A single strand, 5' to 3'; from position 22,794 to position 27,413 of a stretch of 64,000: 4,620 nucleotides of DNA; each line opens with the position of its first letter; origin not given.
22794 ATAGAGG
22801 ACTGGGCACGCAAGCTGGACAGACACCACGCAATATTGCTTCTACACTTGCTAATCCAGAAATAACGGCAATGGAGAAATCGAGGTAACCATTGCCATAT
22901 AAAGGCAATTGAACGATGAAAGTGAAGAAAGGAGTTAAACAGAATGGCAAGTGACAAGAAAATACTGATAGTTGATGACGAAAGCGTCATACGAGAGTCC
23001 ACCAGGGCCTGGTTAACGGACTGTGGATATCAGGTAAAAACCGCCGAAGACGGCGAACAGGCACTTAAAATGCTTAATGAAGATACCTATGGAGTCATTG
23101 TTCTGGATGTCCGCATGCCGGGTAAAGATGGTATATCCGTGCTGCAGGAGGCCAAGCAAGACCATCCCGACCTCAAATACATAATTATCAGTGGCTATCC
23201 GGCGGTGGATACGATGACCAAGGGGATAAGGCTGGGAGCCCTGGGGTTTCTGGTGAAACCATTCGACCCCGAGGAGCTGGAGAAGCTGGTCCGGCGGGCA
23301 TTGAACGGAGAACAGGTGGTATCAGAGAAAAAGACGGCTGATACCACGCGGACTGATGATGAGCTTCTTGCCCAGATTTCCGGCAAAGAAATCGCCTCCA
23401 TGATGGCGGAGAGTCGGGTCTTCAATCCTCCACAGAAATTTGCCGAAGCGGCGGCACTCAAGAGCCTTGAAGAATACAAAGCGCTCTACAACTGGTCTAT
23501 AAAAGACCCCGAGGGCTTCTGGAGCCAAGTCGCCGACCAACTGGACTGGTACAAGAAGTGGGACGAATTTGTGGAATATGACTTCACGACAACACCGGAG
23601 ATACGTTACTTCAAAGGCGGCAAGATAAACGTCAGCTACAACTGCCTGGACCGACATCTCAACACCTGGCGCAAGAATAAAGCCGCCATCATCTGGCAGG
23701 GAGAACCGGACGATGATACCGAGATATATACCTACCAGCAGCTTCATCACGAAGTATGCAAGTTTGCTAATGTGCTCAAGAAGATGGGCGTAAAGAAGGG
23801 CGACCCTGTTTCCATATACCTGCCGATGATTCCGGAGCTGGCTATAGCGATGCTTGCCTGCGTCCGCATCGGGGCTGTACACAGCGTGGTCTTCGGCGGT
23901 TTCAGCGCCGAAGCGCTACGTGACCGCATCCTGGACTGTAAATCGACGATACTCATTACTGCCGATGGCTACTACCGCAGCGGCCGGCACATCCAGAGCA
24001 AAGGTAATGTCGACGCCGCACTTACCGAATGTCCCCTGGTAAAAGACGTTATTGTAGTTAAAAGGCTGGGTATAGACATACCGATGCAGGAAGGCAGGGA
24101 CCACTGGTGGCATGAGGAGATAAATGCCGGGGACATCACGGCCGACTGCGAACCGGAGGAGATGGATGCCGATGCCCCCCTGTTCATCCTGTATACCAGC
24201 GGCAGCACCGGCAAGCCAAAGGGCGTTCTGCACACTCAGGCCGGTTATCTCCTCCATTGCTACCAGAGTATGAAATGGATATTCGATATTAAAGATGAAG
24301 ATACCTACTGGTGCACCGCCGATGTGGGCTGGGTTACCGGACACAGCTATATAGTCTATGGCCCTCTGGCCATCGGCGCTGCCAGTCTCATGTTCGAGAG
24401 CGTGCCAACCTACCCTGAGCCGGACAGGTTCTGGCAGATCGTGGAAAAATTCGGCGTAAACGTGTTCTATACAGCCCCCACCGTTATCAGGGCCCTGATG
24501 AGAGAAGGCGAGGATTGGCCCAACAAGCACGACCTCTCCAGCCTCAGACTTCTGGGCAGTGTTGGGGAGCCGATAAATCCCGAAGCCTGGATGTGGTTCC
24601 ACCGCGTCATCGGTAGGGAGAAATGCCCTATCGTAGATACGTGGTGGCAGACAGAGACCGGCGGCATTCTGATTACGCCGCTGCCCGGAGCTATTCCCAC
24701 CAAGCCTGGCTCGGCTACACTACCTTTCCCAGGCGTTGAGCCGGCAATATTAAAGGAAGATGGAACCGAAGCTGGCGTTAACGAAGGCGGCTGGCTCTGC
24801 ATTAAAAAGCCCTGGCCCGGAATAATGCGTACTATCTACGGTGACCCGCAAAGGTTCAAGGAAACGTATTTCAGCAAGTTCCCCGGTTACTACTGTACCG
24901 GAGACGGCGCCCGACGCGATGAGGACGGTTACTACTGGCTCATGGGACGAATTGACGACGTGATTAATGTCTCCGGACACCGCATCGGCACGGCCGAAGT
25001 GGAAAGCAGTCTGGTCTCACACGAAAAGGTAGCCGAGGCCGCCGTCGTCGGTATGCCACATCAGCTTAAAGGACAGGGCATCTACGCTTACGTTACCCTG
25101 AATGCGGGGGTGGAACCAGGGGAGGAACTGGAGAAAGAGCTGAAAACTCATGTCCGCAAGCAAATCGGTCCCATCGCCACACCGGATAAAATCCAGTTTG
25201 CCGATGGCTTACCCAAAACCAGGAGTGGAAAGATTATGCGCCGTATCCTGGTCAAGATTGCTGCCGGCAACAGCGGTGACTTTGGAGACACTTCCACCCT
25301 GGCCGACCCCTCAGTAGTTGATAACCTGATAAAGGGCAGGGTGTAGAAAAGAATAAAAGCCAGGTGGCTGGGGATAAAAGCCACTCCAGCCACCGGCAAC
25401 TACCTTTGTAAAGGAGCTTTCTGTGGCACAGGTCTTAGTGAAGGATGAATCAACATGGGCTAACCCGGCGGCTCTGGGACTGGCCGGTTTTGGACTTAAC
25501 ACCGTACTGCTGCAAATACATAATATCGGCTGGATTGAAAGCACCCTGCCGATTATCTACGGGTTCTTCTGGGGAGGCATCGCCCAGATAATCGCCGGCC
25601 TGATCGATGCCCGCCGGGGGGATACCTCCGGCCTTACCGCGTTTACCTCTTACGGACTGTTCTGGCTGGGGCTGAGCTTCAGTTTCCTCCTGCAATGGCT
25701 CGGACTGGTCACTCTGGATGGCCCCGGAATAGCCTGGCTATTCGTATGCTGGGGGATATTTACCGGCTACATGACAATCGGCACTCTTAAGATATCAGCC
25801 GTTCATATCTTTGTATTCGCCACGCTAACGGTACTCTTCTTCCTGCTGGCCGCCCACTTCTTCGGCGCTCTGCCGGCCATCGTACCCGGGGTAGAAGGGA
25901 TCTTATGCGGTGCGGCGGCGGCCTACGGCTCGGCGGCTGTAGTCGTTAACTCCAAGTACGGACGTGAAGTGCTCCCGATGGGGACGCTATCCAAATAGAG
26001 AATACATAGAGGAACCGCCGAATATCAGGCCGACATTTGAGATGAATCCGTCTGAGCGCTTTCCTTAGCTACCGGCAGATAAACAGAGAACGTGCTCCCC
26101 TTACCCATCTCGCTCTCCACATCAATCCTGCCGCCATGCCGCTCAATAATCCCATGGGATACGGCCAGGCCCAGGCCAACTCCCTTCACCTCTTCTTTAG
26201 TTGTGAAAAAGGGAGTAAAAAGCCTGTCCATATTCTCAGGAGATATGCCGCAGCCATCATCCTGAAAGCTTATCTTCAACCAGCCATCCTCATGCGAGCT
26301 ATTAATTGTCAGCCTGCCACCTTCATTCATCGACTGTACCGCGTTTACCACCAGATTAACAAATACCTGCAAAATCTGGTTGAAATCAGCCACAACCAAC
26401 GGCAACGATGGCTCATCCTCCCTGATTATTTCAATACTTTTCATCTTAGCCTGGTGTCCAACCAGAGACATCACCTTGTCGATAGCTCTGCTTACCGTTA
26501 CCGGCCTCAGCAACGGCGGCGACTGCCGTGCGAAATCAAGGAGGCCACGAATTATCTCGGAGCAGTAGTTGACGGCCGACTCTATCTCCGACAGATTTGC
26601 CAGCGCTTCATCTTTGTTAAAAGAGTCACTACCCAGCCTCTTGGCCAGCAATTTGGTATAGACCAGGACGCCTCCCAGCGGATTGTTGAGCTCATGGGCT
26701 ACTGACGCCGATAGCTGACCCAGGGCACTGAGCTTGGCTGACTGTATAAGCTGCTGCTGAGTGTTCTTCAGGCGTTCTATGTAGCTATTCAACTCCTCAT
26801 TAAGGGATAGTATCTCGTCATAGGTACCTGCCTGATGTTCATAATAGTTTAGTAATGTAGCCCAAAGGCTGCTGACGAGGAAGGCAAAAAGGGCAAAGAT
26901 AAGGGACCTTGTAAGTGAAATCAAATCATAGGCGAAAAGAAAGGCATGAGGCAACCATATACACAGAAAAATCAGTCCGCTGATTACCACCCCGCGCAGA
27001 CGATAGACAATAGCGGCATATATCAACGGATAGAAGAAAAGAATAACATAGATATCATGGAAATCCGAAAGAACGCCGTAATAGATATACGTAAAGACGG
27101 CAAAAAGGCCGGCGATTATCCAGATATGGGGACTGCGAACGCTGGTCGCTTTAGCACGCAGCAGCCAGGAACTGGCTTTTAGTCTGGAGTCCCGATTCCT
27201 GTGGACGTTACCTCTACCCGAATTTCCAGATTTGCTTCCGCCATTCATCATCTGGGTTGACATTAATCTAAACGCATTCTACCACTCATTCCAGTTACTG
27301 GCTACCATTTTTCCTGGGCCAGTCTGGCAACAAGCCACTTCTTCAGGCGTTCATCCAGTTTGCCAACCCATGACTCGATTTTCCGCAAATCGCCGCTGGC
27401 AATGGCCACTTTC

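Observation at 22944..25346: Receiver (REC) domain fused in-frame to AMP-forming acetyl-CoA synthetase: a response regulator whose output is a metabolic enzyme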

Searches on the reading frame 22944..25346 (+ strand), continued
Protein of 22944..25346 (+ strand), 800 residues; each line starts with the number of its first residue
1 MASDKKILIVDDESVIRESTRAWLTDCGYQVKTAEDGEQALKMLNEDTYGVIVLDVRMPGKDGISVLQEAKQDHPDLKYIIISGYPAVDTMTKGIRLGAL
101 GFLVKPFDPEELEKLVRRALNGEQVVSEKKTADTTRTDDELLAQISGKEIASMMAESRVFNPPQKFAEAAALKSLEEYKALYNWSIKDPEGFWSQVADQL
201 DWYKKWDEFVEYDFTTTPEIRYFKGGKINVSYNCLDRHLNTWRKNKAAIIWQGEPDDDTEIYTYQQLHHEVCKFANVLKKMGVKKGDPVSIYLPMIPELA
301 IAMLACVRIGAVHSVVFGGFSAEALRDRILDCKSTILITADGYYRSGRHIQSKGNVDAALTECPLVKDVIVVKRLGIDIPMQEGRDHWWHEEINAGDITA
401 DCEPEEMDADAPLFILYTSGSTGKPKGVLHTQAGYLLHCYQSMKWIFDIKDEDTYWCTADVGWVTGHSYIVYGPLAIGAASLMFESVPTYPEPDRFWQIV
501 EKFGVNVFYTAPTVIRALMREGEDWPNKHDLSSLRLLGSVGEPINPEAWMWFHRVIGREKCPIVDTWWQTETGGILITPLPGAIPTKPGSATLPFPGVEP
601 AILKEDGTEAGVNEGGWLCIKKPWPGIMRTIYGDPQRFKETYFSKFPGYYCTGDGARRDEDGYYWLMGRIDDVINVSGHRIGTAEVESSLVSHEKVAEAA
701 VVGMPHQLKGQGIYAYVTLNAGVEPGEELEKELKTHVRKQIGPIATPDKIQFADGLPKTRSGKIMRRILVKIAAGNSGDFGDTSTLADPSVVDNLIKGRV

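Call 82: find_encoding_contigs(protein=P0075, flank=10000, max_places=1)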
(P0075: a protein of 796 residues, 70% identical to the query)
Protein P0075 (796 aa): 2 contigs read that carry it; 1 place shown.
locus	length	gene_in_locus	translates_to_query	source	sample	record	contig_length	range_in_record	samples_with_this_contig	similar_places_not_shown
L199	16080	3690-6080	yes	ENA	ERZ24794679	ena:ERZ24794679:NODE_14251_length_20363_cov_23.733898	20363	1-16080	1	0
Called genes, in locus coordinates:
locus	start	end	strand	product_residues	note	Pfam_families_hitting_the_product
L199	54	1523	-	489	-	PF00144:Beta-lactamase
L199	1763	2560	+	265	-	PF02579:Nitro_FeMo-Co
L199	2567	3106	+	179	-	-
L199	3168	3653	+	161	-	-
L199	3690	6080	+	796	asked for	PF00072:Response_reg, PF16177:ACAS_N, PF00501:AMP-binding, PF13193:AMP-binding_C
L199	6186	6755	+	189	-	PF01184:Gpr1_Fun34_YaaH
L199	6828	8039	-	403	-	PF00512:HisKA, PF02518:HATPase_c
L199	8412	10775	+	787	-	PF02901:PFL-like, PF01228:Gly_radical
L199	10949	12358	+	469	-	PF08545:ACP_syn_III (faint), PF08541:ACP_syn_III_C (weak), PF01796:OB_ChsH2_C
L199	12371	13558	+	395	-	PF00108:Thiolase_N, PF22691:Thiolase_C_1, PF02803:Thiolase_C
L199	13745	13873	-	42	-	PF01656:CbiA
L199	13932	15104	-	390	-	PF13183:Fer4_8 (weak), PF02754:CCG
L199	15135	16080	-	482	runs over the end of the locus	PF01565:FAD_binding_4, PF02913:FAD-oxidase_C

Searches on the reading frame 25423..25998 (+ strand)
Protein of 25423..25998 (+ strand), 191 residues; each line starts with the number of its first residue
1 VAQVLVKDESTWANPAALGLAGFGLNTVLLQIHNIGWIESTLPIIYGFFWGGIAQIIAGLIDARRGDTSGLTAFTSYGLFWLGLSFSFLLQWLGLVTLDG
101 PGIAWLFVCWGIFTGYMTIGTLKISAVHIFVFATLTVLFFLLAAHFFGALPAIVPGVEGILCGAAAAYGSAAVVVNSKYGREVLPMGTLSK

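Call 3: search_protein_families(library=pfam, proteins=[window:25423-25998:+], max_evalue=0.01)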
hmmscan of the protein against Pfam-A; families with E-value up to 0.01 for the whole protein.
window:25423-25998:+ (191 aa): 1 family
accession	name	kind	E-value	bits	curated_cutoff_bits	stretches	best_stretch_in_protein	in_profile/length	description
PF01184.24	Gpr1_Fun34_YaaH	-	4.8e-22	79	25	1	9-178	14-194/207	GPR1/FUN34/yaaH family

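Call 4: search_protein_families(library=ncbifam, proteins=[window:25423-25998:+], max_evalue=0.001)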
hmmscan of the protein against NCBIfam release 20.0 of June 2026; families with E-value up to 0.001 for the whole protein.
window:25423-25998:+ (191 aa): 2 families
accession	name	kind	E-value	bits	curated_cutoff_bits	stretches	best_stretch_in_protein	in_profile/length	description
NF038013.1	AceTr_1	equivalog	2.4e-48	164.5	50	1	14-185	1-176/176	acetate uptake transporter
NF007941.0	PRK10659.1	equivalog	1.8e-44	151.9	297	1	10-188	4-186/188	acetate uptake transporter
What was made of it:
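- Checked: The downstream gene 25423-25998 is an AceTr/SatP acetate transporter (NF038013, 164.5 bits, cutoff 50; call 4).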

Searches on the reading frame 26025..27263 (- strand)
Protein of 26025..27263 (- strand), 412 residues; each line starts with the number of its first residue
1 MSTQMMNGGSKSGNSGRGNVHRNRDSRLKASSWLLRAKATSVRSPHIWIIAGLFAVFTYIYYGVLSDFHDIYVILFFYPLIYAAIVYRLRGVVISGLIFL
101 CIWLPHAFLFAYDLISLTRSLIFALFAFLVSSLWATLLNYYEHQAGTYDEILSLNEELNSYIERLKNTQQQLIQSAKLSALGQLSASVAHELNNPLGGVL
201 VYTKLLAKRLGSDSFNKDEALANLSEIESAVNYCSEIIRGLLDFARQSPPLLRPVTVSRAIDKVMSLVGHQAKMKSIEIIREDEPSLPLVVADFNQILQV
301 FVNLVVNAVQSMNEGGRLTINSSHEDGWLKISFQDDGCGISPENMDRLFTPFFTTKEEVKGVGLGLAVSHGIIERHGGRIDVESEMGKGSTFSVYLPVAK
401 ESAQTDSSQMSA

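Call 3: search_protein_families(library=pfam, proteins=[window:26025-27263:-], max_evalue=0.01)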
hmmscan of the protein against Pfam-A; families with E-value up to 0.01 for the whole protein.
window:26025-27263:- (412 aa): 2 families
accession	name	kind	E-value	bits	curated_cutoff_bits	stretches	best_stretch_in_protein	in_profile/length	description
PF02518.31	HATPase_c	-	4.7e-27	95.1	26.4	1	293-399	2-110/111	Histidine kinase-, DNA gyrase B-, and HSP90-like ATPase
PF00512.31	HisKA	-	1.8e-12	47.5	26.9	1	181-247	2-63/66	His Kinase A (phospho-acceptor) domain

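Call 4: search_protein_families(library=ncbifam, proteins=[window:26025-27263:-], max_evalue=0.001)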
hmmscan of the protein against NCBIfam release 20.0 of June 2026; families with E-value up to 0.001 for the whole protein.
window:26025-27263:- (412 aa): 86 families (the best 25 are shown)
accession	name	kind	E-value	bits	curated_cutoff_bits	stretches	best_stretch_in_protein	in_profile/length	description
NF008468.0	PRK11360.1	equivalog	7.5e-61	206.2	646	1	165-405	380-615/616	two-component system sensor histidine kinase AtoS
NF007688.0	PRK10364.1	equivalog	5.7e-53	180.3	479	1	164-402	219-455/460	two-component system sensor histidine kinase ZraS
NF038348.1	T2SS_HK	subfamily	5.1e-50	170.4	450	2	227-398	405-573/574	histidine kinase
NF010411.0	PRK13837.1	equivalog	1.3e-45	155.7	647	1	168-404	437-681/828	two-component system VirA-like sensor kinase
NF052574.1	HisKinEspCMyxo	equivalog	5.5e-45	153.8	1200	1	166-408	402-648/785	serine histidine kinase EspC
NF046020.1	HisKinCckABruc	equivalog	8.7e-42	143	1000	1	166-406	465-715/868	cell cycle histidine kinase CckA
NF047466.1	hybrid_RR_LvrB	exception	2.1e-40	139.1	500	1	168-398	139-376/377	hybrid histidine kinase/response regulator LvrB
NF052573.1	HisKinEspAMyxo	equivalog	4.1e-38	130.9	1400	1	165-407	368-620/755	serine histidine kinase EspA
NF046026.1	HisKinCckACaul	equivalog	7.9e-38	130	1000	1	165-409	286-543/678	cell cycle histidine kinase CckA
NF010076.0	PRK13557.1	subfamily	1.5e-37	129.2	631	1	162-408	144-404/540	histidine kinase famiy protein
NF053867.1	SprKinKinDBac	equivalog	2.4e-37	128.5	775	1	174-401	279-500/500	sporulation kinase KinD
NF041777.1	sens_FixL_Rhizob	equivalog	6.7e-37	127.2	850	1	163-401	244-484/485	sensor protein FixL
NF047794.1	HisKinPtgB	equivalog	2.2e-33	115.5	1000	1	163-388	424-645/656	two-component system sensor histidine kinase PgtB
NF046044.1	PnpS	equivalog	4.6e-33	114.8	400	1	186-397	175-390/390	two-component system histidine kinase PnpS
NF006800.0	PRK09303.1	equivalog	3.1e-32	112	342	1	159-401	131-380/383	histidine kinase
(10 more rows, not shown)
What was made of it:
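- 26025..27263 (-): HK412, a membrane-embedded HisKA/HATPase_c histidine kinase and the candidate cognate kinase of the REC-Acs. Pfam and NCBIfam place it closest to AtoS and ZraS (calls 3, 4).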

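Call 65: find_related_loci(query=window:26025-27263:-, collection=genome_contigs, flank=10000)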
Query window:26025-27263:- (412 aa) in genome_contigs; peptide patterns used: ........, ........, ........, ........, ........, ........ (x = any residue, [..] = any of these).
55 stretches matched a pattern; 30 encode a relative of the query (tblastn E <= 1e-3); 30 distinct loci.
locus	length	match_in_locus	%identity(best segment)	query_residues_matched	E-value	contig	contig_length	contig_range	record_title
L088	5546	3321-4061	44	153-402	4e-67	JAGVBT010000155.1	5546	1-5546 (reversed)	MAG: Deltaproteobacteria bacterium isolate DeMMO6_17 c_000000012193, whole genome shotgun sequence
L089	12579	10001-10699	42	158-397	1e-54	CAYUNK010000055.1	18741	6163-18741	MAG TPA_asm: uncultured Nitrospiraceae bacterium isolate SRP257756_co1_123 genome assembly, contig: NODE_2430_length_187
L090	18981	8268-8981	42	157-397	1e-53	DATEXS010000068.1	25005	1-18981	MAG TPA_asm: Anaerolineae bacterium isolate SMAG_U8425 k141_1221879, whole genome shotgun sequence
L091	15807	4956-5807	35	156-398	3e-45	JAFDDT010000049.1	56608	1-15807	MAG: Deltaproteobacteria bacterium isolate Meg19_1012_Bin_230 Meg19_1012_Bin_230_scaffold_9578, whole genome shotgun seq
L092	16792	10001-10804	34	150-408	2e-43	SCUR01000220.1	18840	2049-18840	MAG: Candidatus Manganitrophaceae bacterium isolate GW715_bin.13 GW715_bin.13-51186, whole genome shotgun sequence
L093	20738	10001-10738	36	166-402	1e-43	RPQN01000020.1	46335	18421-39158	MAG: Ignavibacteriae bacterium isolate metabat2.334 metabat2.334_Contig_542494, whole genome shotgun sequence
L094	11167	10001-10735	35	166-402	2e-36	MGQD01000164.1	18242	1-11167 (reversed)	MAG: Deltaproteobacteria bacterium RBG_13_49_15 RBG_13_scaffold_5809, whole genome shotgun sequence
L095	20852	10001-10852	29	169-408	1e-34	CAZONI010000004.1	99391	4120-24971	MAG TPA_asm: uncultured Desulfobacteraceae bacterium isolate binchicken_co150_469 genome assembly, contig: NODE_312_leng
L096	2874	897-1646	32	162-400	8e-34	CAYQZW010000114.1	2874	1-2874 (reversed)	MAG TPA_asm: uncultured bacterium isolate SRP216583_co2_136 genome assembly, contig: NODE_34302_length_2874_cov_13.08868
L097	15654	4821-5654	38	124-403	2e-52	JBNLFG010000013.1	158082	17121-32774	MAG: Anaerolineales bacterium isolate C1.bin.8.strict NODE_13_length_158082_cov_5.547628, whole genome shotgun sequence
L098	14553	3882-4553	34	186-403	1e-26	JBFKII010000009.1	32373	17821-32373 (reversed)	MAG: Anaerolineales bacterium isolate Mix_sand21.2022.07.G.30 k141_1480744_length_32373_cov_12.2303, whole genome shotgu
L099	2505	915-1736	29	137-398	9e-26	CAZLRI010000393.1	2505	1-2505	MAG TPA_asm: uncultured Pseudobdellovibrionaceae bacterium isolate SRP118108_co3_155 genome assembly, contig: NODE_60350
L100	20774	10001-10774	29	153-398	2e-25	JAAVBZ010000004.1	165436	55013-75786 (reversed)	MAG: Lachnospiraceae bacterium isolate Mgla_MAG_25-bin_14 c_000000002728, whole genome shotgun sequence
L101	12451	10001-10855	27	144-411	4e-24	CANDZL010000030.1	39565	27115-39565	MAG TPA_asm: uncultured Hungatella sp. isolate SRR18439530_bin.9_metawrap_v1.3_MAG genome assembly, contig: NODE.256_len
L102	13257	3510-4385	26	124-409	2e-23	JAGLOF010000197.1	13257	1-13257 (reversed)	MAG: bacterium isolate RS_7_18 ROV157_7.bin.18.fa_197, whole genome shotgun sequence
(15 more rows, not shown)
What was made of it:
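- Tried and rejected: The single-sequence scan missed even the known orthologs (call 65).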

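Call 70: find_related_loci(query=A2, collection=genome_contigs, flank=10000)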
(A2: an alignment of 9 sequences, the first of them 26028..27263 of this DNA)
Query A2 (412 aa) in genome_contigs; peptide patterns used: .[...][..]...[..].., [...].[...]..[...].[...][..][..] (x = any residue, [..] = any of these).
600 stretches matched a pattern (row limit reached: there are more); 594 encode a relative of the query (tblastn E <= 1e-3); the best 80 are kept; 80 distinct loci.
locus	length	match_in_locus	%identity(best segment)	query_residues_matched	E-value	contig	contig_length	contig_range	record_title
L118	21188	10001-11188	65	1-397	3e-172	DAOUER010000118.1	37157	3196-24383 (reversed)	MAG TPA_asm: Dehalococcoidales bacterium isolate N6_303 k139_555373, whole genome shotgun sequence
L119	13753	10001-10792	61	147-406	9e-99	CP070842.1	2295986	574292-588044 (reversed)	MAG: Dehalococcoidales bacterium isolate bin10 chromosome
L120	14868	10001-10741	45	154-401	2e-69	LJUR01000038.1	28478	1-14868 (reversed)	MAG: Deltaproteobacteria bacterium SM23_61 WORSMTZ_6466, whole genome shotgun sequence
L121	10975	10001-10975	40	33-343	9e-68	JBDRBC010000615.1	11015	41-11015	MAG: bacterium isolate MEGAHIT-group-1.1038 k141_6996533, whole genome shotgun sequence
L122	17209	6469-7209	43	148-398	4e-64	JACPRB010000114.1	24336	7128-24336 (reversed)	MAG: Planctomycetota bacterium isolate NC_groundwater_668_Ag_B-0.1um_65_30 B_1_S1_Biohub_coassembly_k141_1707413, whole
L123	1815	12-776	43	143-398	8e-67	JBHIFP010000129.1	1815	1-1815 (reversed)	MAG: Candidatus Hydrothermarchaeales archaeon isolate b1.sp1_bin.18 NODE_40371_length_1815_cov_11.247727, whole genome s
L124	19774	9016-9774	42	157-411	6e-64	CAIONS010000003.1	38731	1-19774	MAG: uncultured Opitutae bacterium isolate Umea3p2_bin-0592 genome assembly, contig: bin-0592:03/71, whole genome shotgu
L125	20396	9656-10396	42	157-405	2e-61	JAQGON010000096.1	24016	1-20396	MAG: Verrucomicrobia bacterium isolate RYN_614 scaffold_4380098, whole genome shotgun sequence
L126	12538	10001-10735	42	150-398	7e-60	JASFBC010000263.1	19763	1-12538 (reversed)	MAG: Anaerolineae bacterium isolate PO_4 k141_384917, whole genome shotgun sequence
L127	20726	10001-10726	42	150-398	3e-58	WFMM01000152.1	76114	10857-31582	MAG: Nitrospirae bacterium isolate S009_28 k151_82902, whole genome shotgun sequence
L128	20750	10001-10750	44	157-412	1e-57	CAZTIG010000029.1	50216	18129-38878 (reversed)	MAG TPA_asm: uncultured Chloroflexia bacterium isolate binchicken_co26_208 genome assembly, contig: NODE_1073_length_502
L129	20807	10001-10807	40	153-408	2e-57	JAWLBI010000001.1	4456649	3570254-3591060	MAG: Candidatus Zixiibacteriota bacterium isolate AC1.147 AC1.147.fa-1, whole genome shotgun sequence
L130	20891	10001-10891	39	130-409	5e-57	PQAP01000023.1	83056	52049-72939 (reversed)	MAG: candidate division GN15 bacterium isolate FeB_12 scaffold23, whole genome shotgun sequence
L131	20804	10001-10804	40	153-407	5e-57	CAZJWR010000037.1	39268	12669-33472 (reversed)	MAG TPA_asm: uncultured Ignavibacteriales bacterium isolate SRP214966_co4_518 genome assembly, contig: NODE_642_length_3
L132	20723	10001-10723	41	163-404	5e-57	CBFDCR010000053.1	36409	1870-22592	MAG TPA_asm: uncultured bacterium isolate SRR26215683_binner23_Refined_38 genome assembly, contig: ERZ25073488.244, whol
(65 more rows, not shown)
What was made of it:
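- The reciprocal search starting from HK412 was uninformative (calls 65, 70).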
